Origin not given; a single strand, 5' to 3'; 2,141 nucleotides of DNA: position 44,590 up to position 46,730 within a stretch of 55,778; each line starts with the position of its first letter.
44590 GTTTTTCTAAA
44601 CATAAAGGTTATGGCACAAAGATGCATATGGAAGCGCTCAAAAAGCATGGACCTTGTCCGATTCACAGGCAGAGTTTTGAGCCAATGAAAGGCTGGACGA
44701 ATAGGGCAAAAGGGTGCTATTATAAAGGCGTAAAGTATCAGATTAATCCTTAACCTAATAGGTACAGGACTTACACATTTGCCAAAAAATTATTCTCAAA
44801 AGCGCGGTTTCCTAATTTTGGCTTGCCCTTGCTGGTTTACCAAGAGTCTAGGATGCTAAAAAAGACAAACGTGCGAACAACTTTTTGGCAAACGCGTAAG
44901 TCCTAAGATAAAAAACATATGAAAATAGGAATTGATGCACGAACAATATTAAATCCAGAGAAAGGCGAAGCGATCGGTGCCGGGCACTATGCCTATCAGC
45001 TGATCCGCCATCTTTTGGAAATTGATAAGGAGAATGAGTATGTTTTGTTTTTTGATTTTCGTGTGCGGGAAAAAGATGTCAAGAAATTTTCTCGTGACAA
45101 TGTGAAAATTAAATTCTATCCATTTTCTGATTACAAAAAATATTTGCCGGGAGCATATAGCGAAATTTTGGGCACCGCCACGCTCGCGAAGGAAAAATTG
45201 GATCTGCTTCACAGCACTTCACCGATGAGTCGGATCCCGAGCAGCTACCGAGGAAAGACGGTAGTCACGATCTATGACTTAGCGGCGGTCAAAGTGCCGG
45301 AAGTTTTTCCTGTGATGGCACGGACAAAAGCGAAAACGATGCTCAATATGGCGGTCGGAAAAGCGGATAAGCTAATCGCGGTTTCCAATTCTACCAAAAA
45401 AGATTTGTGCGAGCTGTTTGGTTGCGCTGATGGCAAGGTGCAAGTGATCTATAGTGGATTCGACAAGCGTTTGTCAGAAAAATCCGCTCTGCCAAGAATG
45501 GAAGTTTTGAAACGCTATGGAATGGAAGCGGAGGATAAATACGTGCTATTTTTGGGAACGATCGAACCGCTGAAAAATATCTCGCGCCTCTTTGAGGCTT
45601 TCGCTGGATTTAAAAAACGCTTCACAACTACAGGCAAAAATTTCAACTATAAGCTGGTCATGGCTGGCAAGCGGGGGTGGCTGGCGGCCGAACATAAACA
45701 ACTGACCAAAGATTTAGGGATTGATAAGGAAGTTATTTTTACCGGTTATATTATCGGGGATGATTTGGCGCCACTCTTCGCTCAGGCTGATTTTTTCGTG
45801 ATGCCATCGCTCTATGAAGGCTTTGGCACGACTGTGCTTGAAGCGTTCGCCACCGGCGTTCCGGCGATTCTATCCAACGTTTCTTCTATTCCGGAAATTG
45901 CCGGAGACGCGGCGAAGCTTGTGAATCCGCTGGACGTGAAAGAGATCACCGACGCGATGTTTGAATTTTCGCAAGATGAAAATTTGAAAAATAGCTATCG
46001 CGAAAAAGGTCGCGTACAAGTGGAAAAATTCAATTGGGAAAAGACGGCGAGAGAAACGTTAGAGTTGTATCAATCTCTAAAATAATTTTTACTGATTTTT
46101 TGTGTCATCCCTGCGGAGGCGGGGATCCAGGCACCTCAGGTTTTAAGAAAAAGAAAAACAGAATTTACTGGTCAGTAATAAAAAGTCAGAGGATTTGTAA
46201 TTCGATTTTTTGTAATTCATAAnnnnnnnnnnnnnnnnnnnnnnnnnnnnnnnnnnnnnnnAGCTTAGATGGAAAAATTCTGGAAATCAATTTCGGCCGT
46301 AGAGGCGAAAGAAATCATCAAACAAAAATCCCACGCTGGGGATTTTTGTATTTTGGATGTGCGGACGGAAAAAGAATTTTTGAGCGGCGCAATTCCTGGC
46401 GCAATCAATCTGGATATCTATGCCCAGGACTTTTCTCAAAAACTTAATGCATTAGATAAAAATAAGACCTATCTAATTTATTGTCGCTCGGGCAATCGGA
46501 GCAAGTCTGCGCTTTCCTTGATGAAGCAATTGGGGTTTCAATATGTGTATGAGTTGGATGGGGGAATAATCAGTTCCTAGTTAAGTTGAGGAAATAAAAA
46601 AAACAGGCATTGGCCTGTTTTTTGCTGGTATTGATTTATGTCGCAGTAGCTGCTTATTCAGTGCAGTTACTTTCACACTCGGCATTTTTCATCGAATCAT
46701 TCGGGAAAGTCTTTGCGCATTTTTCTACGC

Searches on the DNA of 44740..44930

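Call 49: search_rna_families(source=window, start=44740, end=44930, threshold=evalue, max_evalue=5)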
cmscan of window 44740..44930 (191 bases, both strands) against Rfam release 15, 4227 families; matches with E-value up to 5: 4.
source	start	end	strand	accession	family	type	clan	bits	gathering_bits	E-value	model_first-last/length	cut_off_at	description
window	44764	44907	-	RF04197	mir-9457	Gene; miRNA;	-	31.7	90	7.6e-05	1-68/68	no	mir-9457 microRNA precursor family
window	44773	44900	-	RF00697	mir-186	Gene; miRNA;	-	16.3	70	1.2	1-82/82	no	mir-186 microRNA precursor family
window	44769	44901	-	RF01005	MIR530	Gene; miRNA;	-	14.9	85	1.7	1-172/172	no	MIR530 microRNA precursor family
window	44811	44857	+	RF02171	RFPL3-AS1_1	Gene; lncRNA;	-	12.2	70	0.7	1-88/88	no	RFPL3 antisense RNA 1 conserved region 1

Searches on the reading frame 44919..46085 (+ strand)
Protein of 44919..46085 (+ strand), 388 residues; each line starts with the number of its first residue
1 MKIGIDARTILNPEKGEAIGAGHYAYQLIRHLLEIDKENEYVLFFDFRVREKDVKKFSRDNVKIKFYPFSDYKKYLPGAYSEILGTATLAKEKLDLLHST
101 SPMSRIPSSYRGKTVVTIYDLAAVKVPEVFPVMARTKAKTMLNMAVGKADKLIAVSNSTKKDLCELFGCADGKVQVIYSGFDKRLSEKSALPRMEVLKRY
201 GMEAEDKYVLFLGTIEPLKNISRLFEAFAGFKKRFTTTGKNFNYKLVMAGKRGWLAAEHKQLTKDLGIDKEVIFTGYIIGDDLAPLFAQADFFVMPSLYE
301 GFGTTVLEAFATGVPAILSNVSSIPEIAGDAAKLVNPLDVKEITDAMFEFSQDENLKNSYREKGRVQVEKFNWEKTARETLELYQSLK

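Call 12: search_protein_families(library=pfam, proteins=[window:44919-46085:+])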
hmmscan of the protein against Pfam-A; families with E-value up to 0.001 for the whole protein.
window:44919-46085:+ (388 aa): 4 families
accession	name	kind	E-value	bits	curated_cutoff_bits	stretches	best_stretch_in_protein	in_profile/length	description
PF00534.26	Glycos_transf_1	-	3.3e-32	111.8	26.4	1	200-365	9-170/172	Glycosyl transferases group 1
PF13692.12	Glyco_trans_1_4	-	2.3e-28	99.7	27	1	207-352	2-141/142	Glycosyl transferases group 1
PF13439.12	Glyco_transf_4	-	1.7e-13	51.4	28.5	1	20-182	3-167/170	Glycosyltransferase Family 4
PF20706.3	GT4-conflict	-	1.6e-11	44.2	26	1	139-324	136-316/385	Family 4 Glycosyltransferase in conflict systems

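Call 22: find_related_loci(query=window:44919-46082:+, collection=genome_contigs, flank=10000)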
Query window:44919-46082:+ (388 aa) in genome_contigs; peptide patterns used: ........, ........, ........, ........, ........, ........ (x = any residue, [..] = any of these).
211 stretches matched a pattern; 150 encode a relative of the query (tblastn E <= 1e-3); the best 80 are kept; 80 distinct loci.
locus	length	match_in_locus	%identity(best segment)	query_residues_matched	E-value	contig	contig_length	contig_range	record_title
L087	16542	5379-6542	88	1-388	0e+0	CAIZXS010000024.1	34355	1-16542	uncultured bacterium isolate Loc080925-6m_bin-1411 genome assembly, contig: bin-1411:24/26, whole genome shotgun sequenc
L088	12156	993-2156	87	1-388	0e+0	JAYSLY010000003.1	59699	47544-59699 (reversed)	MAG: bacterium isolate GFS_10512 GFS_10512_2, whole genome shotgun sequence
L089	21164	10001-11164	87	1-388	0e+0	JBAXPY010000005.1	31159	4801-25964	MAG: Candidatus Moraniibacteriota bacterium isolate ELA543 MAG543_5, whole genome shotgun sequence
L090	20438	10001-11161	86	1-387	0e+0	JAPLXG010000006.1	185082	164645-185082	MAG: Candidatus Moraniibacteriota bacterium isolate LacPavin_0818_WC55_MAG_41_28 LacPavin_0818_WC55_scaffold_868942, who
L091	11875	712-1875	85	1-388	0e+0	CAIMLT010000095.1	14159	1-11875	uncultured bacterium isolate Loclat_bin-06345 genome assembly, contig: bin-06345:095/102, whole genome shotgun sequence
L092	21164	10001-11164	83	1-388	0e+0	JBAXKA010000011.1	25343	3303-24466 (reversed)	MAG: Candidatus Moraniibacteriota bacterium isolate ELA389 MAG389_11, whole genome shotgun sequence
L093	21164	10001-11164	81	1-388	0e+0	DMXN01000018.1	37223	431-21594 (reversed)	MAG TPA_asm: Candidatus Moraniibacteriota bacterium isolate UBA11696 contig_2658, whole genome shotgun sequence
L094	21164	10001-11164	77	1-388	0e+0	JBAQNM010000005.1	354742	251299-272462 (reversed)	MAG: Candidatus Moraniibacteriota bacterium isolate MFD12002_ilm_asm_bin53 k127_27580, whole genome shotgun sequence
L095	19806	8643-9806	74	1-388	0e+0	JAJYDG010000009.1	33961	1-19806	MAG: bacterium isolate BP9.bin89 NODE_2051_length_33961_cov_1.857747, whole genome shotgun sequence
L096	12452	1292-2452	74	1-387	0e+0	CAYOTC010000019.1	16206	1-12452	MAG TPA_asm: uncultured Bdellovibrionales bacterium isolate SRP192927_co6_68 genome assembly, contig: NODE_8264_length_1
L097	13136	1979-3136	74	1-388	0e+0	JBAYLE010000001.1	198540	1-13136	MAG: Parcubacteria group bacterium isolate SO_2016_GW1_96 scaffold00141_OW334_2016, whole genome shotgun sequence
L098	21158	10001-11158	73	1-388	0e+0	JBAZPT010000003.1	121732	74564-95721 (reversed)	MAG: Parcubacteria group bacterium isolate SO_2017_SWC_36 scaffold_179_c1_LP-4_2017, whole genome shotgun sequence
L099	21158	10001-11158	72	1-388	0e+0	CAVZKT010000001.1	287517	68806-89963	MAG: Candidatus Moranbacteria bacterium isolate MFD04408.bin.2.190 genome assembly, contig: contig_29571, whole genome s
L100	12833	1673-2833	71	1-387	0e+0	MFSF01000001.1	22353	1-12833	MAG: Candidatus Moranbacteria bacterium RIFOXYA12_FULL_44_15 rifixya3_full_scaffold_1077, whole genome shotgun sequence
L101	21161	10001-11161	72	1-387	0e+0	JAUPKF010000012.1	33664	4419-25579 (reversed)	MAG: Patescibacteria group bacterium isolate erpe_2018_pw_0hr_WHONDRS-PP48-000085_A_bin.1 scaffold_74, whole genome shot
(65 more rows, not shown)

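Call 67: search_protein_families(library=pfam, proteins=[L094:8442-8954:-, L094:4649-8200:-])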
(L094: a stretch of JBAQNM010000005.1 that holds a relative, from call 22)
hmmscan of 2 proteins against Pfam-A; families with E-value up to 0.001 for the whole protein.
L094:8442-8954:- (170 aa): 0 families

L094:4649-8200:- (1183 aa): 5 families
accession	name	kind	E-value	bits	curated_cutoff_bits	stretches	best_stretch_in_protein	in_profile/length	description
PF07733.18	DNA_pol3_alpha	-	7.2e-101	337.6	23.9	1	319-580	2-260/260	Bacterial DNA polymerase III alpha NTPase domain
PF17657.6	DNA_pol3_finger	-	8.1e-63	211.1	22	1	583-746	1-166/166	Bacterial DNA polymerase III alpha subunit finger domain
PF02811.25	PHP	-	7.1e-58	196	26.4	1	26-199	1-164/164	PHP domain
PF14579.12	HHH_6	-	1.5e-26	92.9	25.6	1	819-911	1-88/90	Helix-hairpin-helix motif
PF01336.31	tRNA_anti-codon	-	5.8e-09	36.2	27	1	1006-1082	2-75/75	OB-fold nucleic acid binding domain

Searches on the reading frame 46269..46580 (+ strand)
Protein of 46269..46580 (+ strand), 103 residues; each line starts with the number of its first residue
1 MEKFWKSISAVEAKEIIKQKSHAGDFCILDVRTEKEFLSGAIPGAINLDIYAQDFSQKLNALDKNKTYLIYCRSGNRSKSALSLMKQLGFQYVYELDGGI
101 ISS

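Call 12: search_protein_families(library=pfam, proteins=[window:46269-46580:+])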
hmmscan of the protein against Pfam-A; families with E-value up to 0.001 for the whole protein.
window:46269-46580:+ (103 aa): 1 family
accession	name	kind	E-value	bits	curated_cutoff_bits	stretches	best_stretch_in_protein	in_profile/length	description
PF00581.25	Rhodanese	-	1.9e-19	70.5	22.2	1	12-100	4-96/102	Rhodanese-like domain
